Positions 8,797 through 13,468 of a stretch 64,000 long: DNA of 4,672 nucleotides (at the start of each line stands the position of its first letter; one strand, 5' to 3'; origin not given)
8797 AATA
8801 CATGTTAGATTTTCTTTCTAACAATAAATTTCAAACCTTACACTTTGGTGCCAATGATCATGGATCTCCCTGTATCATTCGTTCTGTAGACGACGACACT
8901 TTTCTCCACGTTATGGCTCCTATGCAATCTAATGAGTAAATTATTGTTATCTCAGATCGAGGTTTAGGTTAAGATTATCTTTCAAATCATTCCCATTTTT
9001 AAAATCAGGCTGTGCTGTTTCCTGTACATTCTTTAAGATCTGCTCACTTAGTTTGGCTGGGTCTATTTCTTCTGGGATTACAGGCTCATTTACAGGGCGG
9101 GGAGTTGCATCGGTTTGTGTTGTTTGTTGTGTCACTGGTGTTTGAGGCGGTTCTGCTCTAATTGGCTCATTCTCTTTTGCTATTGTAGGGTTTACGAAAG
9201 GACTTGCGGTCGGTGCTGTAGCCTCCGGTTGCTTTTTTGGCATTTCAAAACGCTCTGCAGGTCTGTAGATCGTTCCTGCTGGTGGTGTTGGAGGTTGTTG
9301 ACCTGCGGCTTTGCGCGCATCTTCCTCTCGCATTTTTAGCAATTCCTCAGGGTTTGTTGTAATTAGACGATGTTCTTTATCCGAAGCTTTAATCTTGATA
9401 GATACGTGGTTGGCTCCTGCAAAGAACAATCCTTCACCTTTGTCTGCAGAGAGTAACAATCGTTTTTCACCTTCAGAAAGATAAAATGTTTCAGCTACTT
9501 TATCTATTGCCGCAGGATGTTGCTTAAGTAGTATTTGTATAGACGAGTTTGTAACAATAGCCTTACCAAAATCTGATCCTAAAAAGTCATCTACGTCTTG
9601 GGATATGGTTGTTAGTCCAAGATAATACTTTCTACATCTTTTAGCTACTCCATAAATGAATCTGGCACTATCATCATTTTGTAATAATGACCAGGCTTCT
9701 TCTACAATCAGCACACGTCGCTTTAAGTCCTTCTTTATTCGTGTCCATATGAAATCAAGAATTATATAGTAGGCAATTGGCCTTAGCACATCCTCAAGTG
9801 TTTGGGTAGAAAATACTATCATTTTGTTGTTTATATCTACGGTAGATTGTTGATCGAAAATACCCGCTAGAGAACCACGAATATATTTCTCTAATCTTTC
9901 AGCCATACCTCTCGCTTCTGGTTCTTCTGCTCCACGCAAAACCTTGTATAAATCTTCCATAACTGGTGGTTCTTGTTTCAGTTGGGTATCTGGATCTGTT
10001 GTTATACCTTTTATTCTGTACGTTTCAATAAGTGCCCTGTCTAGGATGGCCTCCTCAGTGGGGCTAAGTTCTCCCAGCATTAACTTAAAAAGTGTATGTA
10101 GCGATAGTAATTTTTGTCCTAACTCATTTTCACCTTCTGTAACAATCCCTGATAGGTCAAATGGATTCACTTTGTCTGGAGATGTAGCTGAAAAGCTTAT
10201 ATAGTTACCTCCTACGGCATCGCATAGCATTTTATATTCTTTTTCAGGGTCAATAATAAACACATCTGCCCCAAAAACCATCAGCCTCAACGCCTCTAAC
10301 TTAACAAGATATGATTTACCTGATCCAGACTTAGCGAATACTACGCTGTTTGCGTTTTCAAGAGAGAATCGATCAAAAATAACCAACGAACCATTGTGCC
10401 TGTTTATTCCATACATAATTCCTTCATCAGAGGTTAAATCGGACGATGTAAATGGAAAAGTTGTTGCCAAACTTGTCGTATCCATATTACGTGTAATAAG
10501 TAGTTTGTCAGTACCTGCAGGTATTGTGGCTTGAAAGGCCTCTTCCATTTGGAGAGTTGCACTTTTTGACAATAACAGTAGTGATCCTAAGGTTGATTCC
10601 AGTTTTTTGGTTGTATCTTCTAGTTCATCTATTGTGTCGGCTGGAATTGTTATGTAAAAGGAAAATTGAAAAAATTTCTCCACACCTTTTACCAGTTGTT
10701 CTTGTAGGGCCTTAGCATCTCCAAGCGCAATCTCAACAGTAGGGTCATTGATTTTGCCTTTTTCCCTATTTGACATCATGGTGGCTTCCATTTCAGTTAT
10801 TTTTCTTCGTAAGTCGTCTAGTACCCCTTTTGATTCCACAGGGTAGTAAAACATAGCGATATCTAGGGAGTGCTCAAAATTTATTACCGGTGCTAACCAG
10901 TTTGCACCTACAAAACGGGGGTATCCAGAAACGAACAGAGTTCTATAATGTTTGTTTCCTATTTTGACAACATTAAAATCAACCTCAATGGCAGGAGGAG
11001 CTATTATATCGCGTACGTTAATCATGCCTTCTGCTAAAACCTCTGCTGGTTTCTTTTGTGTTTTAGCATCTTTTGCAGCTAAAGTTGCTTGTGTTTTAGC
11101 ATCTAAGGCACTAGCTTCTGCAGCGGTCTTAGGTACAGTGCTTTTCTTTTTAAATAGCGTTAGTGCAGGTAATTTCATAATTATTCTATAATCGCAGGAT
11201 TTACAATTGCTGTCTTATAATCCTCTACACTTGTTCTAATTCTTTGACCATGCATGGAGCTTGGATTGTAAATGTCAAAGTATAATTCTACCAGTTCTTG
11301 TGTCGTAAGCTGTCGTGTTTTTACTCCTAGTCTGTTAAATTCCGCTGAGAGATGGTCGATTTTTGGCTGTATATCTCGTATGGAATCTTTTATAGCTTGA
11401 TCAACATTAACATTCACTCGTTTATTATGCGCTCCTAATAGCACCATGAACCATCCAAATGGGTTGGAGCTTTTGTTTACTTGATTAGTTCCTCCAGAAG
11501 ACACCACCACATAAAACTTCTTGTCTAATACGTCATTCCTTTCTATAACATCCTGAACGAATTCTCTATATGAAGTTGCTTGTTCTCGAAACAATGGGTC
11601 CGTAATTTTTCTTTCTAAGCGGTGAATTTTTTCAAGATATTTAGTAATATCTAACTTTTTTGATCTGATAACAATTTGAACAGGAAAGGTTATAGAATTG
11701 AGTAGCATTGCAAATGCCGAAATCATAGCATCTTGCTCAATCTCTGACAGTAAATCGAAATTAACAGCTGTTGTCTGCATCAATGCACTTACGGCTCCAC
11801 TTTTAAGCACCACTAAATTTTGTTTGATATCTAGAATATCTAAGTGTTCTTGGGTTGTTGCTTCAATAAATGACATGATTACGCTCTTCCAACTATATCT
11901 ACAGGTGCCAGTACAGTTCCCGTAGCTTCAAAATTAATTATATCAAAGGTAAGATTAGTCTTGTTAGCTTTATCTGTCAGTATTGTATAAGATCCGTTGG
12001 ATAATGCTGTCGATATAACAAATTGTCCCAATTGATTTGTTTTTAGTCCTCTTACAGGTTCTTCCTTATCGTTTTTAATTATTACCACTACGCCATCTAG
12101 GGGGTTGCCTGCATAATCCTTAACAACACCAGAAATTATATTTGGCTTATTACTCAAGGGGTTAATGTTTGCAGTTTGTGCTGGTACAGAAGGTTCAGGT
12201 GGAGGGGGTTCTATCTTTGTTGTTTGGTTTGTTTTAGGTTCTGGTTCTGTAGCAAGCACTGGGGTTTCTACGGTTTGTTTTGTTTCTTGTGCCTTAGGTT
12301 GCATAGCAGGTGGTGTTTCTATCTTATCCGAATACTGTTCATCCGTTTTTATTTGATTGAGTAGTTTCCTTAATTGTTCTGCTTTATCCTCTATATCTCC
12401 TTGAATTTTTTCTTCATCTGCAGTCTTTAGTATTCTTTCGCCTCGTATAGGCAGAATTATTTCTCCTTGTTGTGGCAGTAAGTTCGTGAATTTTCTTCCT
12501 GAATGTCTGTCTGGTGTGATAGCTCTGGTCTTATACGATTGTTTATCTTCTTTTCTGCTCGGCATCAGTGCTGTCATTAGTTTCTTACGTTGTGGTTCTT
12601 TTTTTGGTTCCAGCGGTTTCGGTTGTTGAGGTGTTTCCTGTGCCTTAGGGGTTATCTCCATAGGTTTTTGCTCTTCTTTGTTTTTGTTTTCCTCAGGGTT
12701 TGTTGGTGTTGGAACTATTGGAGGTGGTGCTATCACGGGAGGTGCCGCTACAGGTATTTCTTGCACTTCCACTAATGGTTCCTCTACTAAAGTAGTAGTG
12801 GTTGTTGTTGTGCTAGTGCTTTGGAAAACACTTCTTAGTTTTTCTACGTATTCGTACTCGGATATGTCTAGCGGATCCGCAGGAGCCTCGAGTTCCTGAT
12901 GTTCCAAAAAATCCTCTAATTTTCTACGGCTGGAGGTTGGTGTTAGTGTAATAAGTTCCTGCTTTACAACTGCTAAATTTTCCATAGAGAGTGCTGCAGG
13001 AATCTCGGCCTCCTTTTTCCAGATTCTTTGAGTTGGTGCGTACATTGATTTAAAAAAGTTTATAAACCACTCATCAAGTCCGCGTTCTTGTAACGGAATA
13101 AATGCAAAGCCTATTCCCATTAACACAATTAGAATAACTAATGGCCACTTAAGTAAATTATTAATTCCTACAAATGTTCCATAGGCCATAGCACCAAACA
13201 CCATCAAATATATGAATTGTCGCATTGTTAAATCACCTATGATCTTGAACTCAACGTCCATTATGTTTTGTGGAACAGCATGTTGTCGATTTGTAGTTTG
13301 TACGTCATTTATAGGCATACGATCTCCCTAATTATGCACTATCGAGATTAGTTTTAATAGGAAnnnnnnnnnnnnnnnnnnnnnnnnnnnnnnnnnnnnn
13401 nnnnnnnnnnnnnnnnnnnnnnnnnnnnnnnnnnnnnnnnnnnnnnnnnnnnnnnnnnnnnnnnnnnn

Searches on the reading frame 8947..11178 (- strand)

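Call 38: search_protein_families(library=pfam, proteins=[window:8947-11178:-], max_evalue=0.00001)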
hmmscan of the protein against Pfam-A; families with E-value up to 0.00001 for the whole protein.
window:8947-11178:- (743 aa): 3 families
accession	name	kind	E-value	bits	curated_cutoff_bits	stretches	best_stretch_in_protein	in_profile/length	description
PF19044.6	P-loop_TraG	-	1.3e-31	110.1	25.8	1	273-582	27-349/413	TraG P-loop domain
PF12846.13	AAA_10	-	6.5e-09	35.7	27.5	1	275-541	21-295/362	AAA-like domain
PF01935.23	DUF87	-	6.6e-08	33.3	23.2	1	280-447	28-176/220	Helicase HerA, central domain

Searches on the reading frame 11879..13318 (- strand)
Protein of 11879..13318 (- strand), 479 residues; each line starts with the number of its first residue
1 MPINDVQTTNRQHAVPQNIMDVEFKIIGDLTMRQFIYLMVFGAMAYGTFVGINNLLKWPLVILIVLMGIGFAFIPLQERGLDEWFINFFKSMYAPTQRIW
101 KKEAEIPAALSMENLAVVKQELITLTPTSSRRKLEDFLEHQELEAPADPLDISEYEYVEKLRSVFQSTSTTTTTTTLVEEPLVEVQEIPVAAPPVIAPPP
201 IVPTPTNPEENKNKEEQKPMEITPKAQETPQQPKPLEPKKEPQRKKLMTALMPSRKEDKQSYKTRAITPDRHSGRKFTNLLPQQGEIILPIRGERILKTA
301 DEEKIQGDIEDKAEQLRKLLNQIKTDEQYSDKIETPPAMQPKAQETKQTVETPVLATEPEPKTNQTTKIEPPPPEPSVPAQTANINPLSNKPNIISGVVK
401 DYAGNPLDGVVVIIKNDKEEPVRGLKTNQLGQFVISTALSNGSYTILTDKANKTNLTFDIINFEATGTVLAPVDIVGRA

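Call 38: search_protein_families(library=pfam, proteins=[window:11879-13318:-], max_evalue=0.00001)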
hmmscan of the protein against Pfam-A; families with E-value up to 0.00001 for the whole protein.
window:11879-13318:- (479 aa): 2 families
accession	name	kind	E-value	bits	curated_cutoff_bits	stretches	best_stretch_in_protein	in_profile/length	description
PF12666.12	PrgI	-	5.3e-13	49.7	27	1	15-99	2-90/91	PrgI family protein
PF13620.12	CarboxypepD_reg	-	1.5e-07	32.1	32.3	1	395-452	2-58/82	Carboxypeptidase regulatory-like domain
